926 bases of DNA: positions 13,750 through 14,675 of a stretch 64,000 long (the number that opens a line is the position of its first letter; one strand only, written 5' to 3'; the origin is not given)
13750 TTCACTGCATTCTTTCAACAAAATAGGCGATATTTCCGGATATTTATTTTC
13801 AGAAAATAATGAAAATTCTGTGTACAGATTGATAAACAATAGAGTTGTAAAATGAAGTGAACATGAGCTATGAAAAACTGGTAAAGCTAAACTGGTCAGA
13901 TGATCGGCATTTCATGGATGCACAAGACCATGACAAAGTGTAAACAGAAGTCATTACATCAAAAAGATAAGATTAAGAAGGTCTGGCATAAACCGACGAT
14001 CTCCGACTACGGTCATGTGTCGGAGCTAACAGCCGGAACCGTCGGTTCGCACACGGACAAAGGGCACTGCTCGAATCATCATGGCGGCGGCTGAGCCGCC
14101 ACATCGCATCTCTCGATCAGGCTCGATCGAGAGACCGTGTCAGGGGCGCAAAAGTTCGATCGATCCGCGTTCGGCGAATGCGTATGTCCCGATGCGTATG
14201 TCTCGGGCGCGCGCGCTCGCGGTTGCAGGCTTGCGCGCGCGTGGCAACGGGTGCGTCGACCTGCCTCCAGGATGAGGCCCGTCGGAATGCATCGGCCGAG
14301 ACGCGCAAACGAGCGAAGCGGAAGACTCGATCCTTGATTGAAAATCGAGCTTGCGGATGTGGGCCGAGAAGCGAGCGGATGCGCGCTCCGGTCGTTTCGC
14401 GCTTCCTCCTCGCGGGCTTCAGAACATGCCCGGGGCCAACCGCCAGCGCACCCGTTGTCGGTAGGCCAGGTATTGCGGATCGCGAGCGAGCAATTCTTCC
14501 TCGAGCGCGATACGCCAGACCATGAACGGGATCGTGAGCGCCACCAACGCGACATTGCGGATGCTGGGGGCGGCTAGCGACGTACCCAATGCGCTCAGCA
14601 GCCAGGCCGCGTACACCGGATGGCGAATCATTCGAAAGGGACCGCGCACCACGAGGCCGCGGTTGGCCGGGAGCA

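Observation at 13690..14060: AT-rich islet (about 35% GC) immediately downstream of tRNA-Arg in a roughly 68% GC genome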

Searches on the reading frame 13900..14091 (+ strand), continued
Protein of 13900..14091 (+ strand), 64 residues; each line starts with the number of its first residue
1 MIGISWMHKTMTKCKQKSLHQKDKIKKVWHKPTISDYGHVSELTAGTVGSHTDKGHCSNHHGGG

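Call 57: search_protein_families(library=pfam, proteins=[L106:1063-1371:+, L106:7411-7878:+, L106:7907-9826:+, L106:10960-11841:+, L106:11804-13177:+, L106:13174-15105:+, L106:1380-2519:+, L106:2650-4416:+], max_evalue=0.001)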
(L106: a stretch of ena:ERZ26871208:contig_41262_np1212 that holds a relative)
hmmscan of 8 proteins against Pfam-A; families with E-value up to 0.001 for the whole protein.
L106:1063-1371:+ (102 aa): 1 family
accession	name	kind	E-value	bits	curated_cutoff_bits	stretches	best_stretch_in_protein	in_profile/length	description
PF05402.18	PqqD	-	5.8e-21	75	23.4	1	28-94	1-67/67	Coenzyme PQQ synthesis protein D (PqqD)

L106:7411-7878:+ (155 aa): 1 family
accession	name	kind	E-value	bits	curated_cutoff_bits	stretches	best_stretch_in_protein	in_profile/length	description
PF13471.12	Transglut_core3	-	5.8e-21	75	26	1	27-142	2-116/117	Transglutaminase-like superfamily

L106:7907-9826:+ (639 aa): 3 families
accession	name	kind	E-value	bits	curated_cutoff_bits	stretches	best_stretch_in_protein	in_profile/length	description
PF00733.27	Asn_synthase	-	6.3e-46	158.1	21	1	241-625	2-353/354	Asparagine synthase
PF13537.11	GATase_7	-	1.3e-27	96.7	25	1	56-167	9-123/123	Glutamine amidotransferase domain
PF13522.11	GATase_6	-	5e-24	85.2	27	1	33-161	2-130/130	Glutamine amidotransferase domain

L106:10960-11841:+ (293 aa): 0 families

L106:11804-13177:+ (457 aa): 1 family
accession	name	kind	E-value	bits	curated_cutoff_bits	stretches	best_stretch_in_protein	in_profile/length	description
PF14907.12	NTP_transf_5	-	5.9e-60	203.4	31.2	1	71-339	2-248/249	Uncharacterised nucleotidyltransferase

L106:13174-15105:+ (643 aa): 5 families
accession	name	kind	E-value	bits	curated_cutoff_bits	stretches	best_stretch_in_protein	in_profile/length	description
PF00005.33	ABC_tran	-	3e-34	119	25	1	400-548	2-137/137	ABC transporter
PF00664.28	ABC_membrane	-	6.5e-16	59.3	28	1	75-288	35-253/274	ABC transporter transmembrane region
PF13604.12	AAA_30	-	5e-05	23.6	27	1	410-564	19-114/191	AAA domain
PF13555.12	AAA_29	-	5.6e-05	23.2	27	1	407-437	20-50/61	P-loop containing region of AAA domain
PF02463.25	SMC_N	-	0.00036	20.5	40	0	523-595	140-211/220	RecF/RecN/SMC N terminal domain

L106:1380-2519:+ (379 aa): 6 families
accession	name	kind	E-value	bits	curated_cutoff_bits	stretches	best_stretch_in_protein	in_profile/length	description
PF22528.1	PRMT_C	-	1.2e-07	32.3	27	1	152-279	17-147/164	Arginine methyltransferase oligomerization subdomain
PF06325.19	PrmA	-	1.7e-07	31.5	22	1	24-103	154-232/296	Ribosomal protein L11 methyltransferase (PrmA)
PF13649.12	Methyltransf_25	-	2.1e-06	28.8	27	1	35-103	1-70/97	Methyltransferase domain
PF17286.7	PRMT5_C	-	0.00014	22.3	30.3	1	177-275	27-133/167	PRMT5 oligomerisation domain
PF02475.24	TRM5-TYW2_MTfase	-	0.00018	22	28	1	23-100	28-107/164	TRM5/TYW2 methyltransferase domain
PF13847.12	Methyltransf_31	-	0.00018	21.6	27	1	30-107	2-84/145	Methyltransferase domain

L106:2650-4416:+ (588 aa): 0 families

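Call 64: list_cluster_members(proteins=[P0172, P0157, P0183, P0168, P0133, P0154, P0226, P0159, P0177, L106:7907-9826:+])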
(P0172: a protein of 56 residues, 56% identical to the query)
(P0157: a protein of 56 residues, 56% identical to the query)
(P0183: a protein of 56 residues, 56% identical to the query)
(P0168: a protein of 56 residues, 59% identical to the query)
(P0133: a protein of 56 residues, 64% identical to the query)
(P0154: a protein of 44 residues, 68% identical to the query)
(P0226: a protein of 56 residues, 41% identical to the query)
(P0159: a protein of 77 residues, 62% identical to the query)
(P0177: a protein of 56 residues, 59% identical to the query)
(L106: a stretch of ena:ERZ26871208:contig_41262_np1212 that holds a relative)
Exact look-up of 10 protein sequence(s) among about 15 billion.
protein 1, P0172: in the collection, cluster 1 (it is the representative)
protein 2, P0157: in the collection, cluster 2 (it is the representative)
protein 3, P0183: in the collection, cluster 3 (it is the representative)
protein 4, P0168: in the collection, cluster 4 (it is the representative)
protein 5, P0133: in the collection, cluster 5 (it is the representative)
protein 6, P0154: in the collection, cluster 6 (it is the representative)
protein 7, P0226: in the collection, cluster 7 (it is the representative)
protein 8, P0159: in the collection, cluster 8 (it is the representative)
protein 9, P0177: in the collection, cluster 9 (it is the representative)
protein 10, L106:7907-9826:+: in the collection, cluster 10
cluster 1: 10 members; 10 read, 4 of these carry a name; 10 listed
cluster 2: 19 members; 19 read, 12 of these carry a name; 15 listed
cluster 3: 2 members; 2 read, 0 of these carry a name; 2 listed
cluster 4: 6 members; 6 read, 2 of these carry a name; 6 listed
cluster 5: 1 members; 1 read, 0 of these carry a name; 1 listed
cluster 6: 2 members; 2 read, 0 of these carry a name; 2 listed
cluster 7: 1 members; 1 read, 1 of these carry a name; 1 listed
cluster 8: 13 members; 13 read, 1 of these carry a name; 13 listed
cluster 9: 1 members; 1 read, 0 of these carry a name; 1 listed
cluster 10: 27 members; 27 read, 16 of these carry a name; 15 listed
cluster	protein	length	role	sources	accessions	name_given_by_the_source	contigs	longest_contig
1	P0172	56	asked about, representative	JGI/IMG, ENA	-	hypothetical protein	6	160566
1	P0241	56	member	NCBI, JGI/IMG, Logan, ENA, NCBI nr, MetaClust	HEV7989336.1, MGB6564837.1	MAG TPA: lasso RiPP family leader peptide-containing protein [Candidatus Binataceae ... | hypothetical protein | lasso RiPP family leader peptide-containing protein [Candidatus Binataceae bacterium]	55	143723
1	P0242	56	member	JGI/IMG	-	hypothetical protein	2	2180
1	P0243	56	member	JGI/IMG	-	hypothetical protein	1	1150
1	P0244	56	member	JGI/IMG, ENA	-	-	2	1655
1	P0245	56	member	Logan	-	-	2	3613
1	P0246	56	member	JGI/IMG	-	-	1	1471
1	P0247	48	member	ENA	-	-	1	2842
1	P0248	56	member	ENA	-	-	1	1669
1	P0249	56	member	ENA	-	-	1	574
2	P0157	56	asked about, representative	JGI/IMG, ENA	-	hypothetical protein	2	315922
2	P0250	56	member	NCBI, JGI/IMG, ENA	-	hypothetical protein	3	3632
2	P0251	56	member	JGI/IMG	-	hypothetical protein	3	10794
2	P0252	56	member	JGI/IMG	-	hypothetical protein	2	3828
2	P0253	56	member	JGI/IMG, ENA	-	hypothetical protein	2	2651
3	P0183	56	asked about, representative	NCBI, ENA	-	-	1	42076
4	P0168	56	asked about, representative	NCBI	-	-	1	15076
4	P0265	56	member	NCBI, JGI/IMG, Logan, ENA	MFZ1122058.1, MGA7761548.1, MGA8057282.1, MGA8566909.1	MAG: lasso RiPP family leader peptide-containing protein [Candidatus Binataceae bacterium]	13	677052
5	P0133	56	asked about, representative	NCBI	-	-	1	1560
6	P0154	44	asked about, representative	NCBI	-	-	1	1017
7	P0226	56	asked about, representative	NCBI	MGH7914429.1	MAG: lasso RiPP family leader peptide-containing protein [Candidatus Binataceae bacterium]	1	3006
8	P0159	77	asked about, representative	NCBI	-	-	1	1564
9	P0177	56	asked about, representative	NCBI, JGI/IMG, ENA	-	-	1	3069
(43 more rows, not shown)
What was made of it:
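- On Lasso-peptide precursor (RiPP): Adjacent NCBI accessions of a Binataceae MAG confirm the pairing (call 64).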

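Call 74: find_related_loci(query=A2, collection=viral_contigs, flank=10000)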
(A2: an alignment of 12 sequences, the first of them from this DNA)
Query A2 (54 aa) in viral_contigs; peptide patterns used: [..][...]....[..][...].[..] (x = any residue, [..] = any of these).
25 stretches matched a pattern, but none encodes a relative of the query by tblastn (E <= 1e-3).
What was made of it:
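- No member was found in IMG/VR viral contigs (call 74).
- Tried and rejected: Viral contig scan: no family member (call 74).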

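Call 79: search_protein_families(library=phrogs, proteins=[window:13930-14091:+], max_evalue=1)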
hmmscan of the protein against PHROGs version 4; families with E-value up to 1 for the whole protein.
seq(54 aa): 0 families

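Call 80: search_protein_families(library=ncbifam, alignment_id=A2, max_evalue=0.01)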
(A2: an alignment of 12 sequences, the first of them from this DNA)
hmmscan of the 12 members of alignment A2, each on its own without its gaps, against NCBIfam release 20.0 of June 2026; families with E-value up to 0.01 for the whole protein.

A. member 1, seq(54 aa): 1 family
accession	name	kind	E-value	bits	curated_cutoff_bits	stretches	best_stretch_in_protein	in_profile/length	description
NF033521.1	lasso_leader_L3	domain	0.0023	17.9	19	1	21-37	3-19/20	lasso RiPP family leader peptide-containing protein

B. families by the number of members that match (of 12 scanned): 3 families
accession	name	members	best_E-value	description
NF033521.1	lasso_leader_L3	8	7.7e-05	lasso RiPP family leader peptide-containing protein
NF033528.1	lasso_cyano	4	3.5e-06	lasso peptide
NF033534.1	rhodolasso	1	0.0044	lasso peptide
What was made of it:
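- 13975..14034 (+): Conserved part of the leader: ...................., with the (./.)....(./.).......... motif and Thr at -2. 8 of 12 members match NF033521 (call 80).
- On Lasso-peptide precursor (RiPP): 8 of 12 family members match NF033521 at E<=0.01 and 4 match lasso_cyano (call 80).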

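Call 81: find_encoding_contigs(protein=P0265, flank=10000, max_places=4)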
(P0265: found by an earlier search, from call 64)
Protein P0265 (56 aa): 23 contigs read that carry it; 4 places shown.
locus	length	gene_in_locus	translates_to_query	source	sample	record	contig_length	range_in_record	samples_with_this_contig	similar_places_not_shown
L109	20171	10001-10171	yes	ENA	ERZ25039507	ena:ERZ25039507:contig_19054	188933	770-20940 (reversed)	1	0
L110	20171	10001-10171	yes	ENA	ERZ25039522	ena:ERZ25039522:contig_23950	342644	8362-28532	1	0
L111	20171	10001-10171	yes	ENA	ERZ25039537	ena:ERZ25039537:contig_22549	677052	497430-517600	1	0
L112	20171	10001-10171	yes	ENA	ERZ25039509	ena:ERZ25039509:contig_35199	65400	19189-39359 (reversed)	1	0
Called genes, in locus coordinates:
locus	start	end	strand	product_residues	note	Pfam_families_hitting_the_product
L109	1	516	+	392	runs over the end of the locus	PF01546:Peptidase_M20, PF07687:M20_dimer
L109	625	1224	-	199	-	PF14597:Lactamase_B_5, PF00753:Lactamase_B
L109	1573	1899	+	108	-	PF03352:Adenine_glyco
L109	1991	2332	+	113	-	PF13473:Cupredoxin_1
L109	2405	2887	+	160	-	PF14376:Haem_bd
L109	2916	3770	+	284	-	-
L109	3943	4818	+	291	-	PF00296:Bac_luciferase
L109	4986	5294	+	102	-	PF05402:PqqD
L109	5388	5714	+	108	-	-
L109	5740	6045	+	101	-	PF05402:PqqD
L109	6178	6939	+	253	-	-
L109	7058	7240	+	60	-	-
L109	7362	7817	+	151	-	PF13471:Transglut_core3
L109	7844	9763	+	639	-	PF13522:GATase_6, PF13537:GATase_7, PF00733:Asn_synthase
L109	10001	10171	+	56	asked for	-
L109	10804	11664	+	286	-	-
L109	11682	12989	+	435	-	PF14907:NTP_transf_5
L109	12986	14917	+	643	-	PF00664:ABC_membrane, PF00005:ABC_tran, PF13555:AAA_29 (weak)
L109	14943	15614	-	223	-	PF20408:Abhydrolase_11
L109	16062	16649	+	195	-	-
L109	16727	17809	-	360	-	PF00550:PP-binding, PF00975:Thioesterase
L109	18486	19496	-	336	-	PF00501:AMP-binding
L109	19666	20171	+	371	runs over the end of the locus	PF13623:SurA_N_2 (faint), PF13624:SurA_N_3 (faint), PF13462:Thioredoxin_4, PF01323:DSBA (weak), PF13098:Thioredoxin_2, PF01323:DSBA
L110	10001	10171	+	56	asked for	-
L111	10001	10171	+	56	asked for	-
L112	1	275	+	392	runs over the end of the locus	PF01546:Peptidase_M20, PF07687:M20_dimer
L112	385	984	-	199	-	PF14597:Lactamase_B_5, PF00753:Lactamase_B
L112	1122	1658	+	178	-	PF03352:Adenine_glyco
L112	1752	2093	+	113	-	PF13473:Cupredoxin_1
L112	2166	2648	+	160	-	PF14376:Haem_bd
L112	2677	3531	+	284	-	-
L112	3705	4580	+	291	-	PF00296:Bac_luciferase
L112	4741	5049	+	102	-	PF05402:PqqD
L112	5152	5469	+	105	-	-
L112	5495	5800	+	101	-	PF05402:PqqD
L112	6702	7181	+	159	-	-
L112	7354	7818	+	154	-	PF13471:Transglut_core3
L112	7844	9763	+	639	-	PF13522:GATase_6, PF13537:GATase_7, PF00733:Asn_synthase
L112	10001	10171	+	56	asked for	-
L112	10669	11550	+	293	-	-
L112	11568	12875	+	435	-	PF14907:NTP_transf_5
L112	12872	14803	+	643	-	PF00664:ABC_membrane, PF00005:ABC_tran, PF13555:AAA_29 (weak)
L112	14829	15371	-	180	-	PF20408:Abhydrolase_11, PF01738:DLH (weak)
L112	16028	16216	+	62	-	-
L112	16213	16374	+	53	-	-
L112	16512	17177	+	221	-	PF04335:VirB8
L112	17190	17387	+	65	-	-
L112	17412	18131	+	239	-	PF03524:CagX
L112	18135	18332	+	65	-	-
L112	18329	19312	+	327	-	PF03743:TrbI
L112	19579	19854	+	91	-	PF10038:DUF2274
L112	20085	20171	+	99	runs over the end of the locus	PF10502:Peptidase_S26 (weak)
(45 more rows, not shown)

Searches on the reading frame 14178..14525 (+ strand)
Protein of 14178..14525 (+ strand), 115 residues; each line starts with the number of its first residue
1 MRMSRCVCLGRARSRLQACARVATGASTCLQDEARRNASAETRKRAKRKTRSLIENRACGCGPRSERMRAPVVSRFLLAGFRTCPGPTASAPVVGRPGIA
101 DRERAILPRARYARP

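Call 10: search_protein_families(library=pfam, proteins=[window:14178-14525:+], max_evalue=1)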
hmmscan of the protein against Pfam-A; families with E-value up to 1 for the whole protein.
window:14178-14525:+ (115 aa): 1 family
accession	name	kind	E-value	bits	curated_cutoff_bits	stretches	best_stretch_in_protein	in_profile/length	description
PF11240.13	DUF3042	-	0.15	12.4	25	1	33-52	35-54/54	Protein of unknown function (DUF3042)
